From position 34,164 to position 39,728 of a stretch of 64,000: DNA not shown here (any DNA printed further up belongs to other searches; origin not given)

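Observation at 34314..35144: Non-histone protein that begins with an exact copy of the histone H3 tail (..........)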

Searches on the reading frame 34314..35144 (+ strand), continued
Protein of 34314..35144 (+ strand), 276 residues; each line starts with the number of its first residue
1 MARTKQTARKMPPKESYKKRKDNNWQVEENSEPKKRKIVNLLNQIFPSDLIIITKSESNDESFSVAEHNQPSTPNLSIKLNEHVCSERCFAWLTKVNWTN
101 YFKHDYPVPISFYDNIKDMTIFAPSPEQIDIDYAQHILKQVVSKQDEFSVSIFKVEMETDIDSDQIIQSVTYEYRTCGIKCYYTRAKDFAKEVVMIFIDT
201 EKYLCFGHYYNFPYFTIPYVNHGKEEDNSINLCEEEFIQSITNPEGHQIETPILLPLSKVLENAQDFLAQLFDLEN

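Call 58: fold_search(model_id=the predicted structure, library=viral)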
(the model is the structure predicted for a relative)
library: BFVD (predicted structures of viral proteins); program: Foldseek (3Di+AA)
matches with E <= 10: 231; with E <= 0.001: 0
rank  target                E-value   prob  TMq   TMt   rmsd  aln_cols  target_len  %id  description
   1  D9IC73                2.0e-02  0.28  0.15  0.19  16.9       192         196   12  Conserved hypothetical phage protein [Escherichia phage RB16]
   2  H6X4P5                3.3e-02  0.14  0.13  0.18  16.8       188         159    8  Uncharacterized protein [Klebsiella phage vB_KleM_RaK2]
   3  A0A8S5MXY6            4.0e-02  0.23  0.11  0.25  15.1       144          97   10  Uncharacterized protein [Siphoviridae sp. ctuUw41]
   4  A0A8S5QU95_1          4.2e-02  0.14  0.13  0.05  26.9       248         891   13  Tail fiber family protein [CrAss-like virus sp. ctDAq1]
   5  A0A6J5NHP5            5.6e-02  0.13  0.12  0.21  18.4       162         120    9  Uncharacterized protein [uncultured Caudovirales phage]
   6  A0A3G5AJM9            7.5e-02  0.14  0.13  0.14  25.4       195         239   12  Uncharacterized protein [Sylvanvirus sp.]
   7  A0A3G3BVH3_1          9.5e-02  0.10  0.11  0.04  38.7       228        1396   15  Tail tape measure protein [Bacillus phage vB_BcoS-136]
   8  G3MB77                1.6e-01  0.04  0.08  0.04  24.2       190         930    8  Gp7 [Bacillus phage G]
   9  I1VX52                2.0e-01  0.44  0.18  0.31  10.2       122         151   11  (no name in the UniProt tables at hand)
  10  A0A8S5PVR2            2.0e-01  0.18  0.13  0.20  14.6       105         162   11  Uncharacterized protein [Siphoviridae sp. ctwrX9]
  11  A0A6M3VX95            2.1e-01  0.10  0.10  0.13  13.3        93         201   16  Uncharacterized protein [Pyrobaculum spherical virus 2]
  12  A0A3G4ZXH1            2.4e-01  0.06  0.11  0.08  26.1       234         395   10  HNH endonuclease [Faunusvirus sp.]
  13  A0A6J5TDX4            2.7e-01  0.08  0.11  0.17  20.3       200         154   10  Uncharacterized protein [uncultured Caudovirales phage]
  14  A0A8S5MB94            2.8e-01  0.03  0.07  0.07  43.8       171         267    8  Uncharacterized protein [Podoviridae sp. ct53O25]
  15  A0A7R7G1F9            3.2e-01  0.04  0.10  0.04  25.4       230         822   10  (no name in the UniProt tables at hand)
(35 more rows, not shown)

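Call 66: find_related_loci(query=P0001, collection=metagenome_contigs, flank=3000)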
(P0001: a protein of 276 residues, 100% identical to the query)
Query P0001 (276 aa) in metagenome_contigs; peptide patterns used: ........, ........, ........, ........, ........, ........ (x = any residue, [..] = any of these).
49 stretches matched a pattern, but none encodes a relative of the query by tblastn (E <= 1e-3).

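Call 73: list_cluster_members(proteins=[P0001])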
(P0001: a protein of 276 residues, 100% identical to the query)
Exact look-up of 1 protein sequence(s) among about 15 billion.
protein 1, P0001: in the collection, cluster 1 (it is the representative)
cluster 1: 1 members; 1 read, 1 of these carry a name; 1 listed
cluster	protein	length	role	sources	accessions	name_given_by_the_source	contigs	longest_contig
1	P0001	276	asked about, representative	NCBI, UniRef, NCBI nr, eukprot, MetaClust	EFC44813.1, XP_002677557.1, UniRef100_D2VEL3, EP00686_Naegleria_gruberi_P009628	predicted protein [Naegleria gruberi] | Predicted protein n=1 Tax=Naegleria gruberi TaxID=5762 RepID=D2VEL3_NAEGR | uncharacterized protein NAEGRDRAFT_67317 [Naegleria gruberi]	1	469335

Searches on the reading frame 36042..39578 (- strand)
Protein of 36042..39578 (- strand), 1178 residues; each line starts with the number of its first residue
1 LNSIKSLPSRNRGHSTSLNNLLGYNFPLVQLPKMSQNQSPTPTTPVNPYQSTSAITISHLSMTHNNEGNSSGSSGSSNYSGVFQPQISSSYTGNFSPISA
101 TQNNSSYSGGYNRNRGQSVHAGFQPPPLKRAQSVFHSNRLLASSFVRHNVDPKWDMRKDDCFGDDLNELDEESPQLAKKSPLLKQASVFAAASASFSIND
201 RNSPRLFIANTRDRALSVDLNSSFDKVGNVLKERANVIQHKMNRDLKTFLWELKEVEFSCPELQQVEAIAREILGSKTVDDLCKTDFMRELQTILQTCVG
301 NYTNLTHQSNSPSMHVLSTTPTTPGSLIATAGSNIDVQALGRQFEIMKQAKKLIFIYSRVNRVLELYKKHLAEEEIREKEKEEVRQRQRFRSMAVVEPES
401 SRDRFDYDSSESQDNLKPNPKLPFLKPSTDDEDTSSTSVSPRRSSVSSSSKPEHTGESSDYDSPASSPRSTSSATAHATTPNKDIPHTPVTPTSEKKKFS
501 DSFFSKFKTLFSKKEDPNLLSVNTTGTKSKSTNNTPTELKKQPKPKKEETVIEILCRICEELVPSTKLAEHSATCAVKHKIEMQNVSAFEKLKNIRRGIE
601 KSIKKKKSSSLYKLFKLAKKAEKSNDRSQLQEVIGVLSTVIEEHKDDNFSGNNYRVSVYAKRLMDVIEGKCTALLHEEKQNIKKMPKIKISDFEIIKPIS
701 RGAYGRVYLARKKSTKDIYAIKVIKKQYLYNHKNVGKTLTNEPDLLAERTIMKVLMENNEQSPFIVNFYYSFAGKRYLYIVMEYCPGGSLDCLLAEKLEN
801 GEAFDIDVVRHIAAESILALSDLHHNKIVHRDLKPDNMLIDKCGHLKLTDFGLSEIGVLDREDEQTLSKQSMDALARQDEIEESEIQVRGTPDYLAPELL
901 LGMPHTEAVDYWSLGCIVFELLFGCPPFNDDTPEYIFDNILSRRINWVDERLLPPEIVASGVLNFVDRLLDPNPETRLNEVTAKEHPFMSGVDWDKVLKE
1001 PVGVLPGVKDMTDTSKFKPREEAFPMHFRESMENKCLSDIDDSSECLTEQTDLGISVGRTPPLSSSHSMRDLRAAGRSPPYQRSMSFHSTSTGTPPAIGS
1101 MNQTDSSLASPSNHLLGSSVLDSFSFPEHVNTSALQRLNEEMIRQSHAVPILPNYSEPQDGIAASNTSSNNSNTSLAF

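Call 3: search_protein_families(library=pfam, proteins=[window:36042-39578:-], max_evalue=1)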
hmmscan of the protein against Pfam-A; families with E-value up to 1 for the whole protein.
window:36042-39578:- (1178 aa): 7 families
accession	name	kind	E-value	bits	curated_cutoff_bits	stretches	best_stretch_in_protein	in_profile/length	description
PF00069.31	Pkinase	-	1.1e-55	189.3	31.7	1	694-989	2-263/263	Protein kinase domain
PF07714.23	PK_Tyr_Ser-Thr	-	6.7e-25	88.3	23.1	1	694-940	2-217/258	Protein tyrosine and serine/threonine kinase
PF03109.22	ABC1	-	3.8e-07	29.9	22.9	1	733-872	98-230/244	ABC1 atypical kinase-like domain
PF14531.12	Kinase-like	-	0.0004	20.2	25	1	819-942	157-265/289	Kinase-like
PF07387.17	Seadorna_VP7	-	0.0061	16.1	20.3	1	816-850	150-186/308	Seadornavirus VP7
PF01636.29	APH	-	0.021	15.1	23.2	1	824-857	166-200/239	Phosphotransferase enzyme family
PF15824.10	SPATA9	-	0.024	14.5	27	1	352-426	154-233/253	Spermatogenesis-associated protein 9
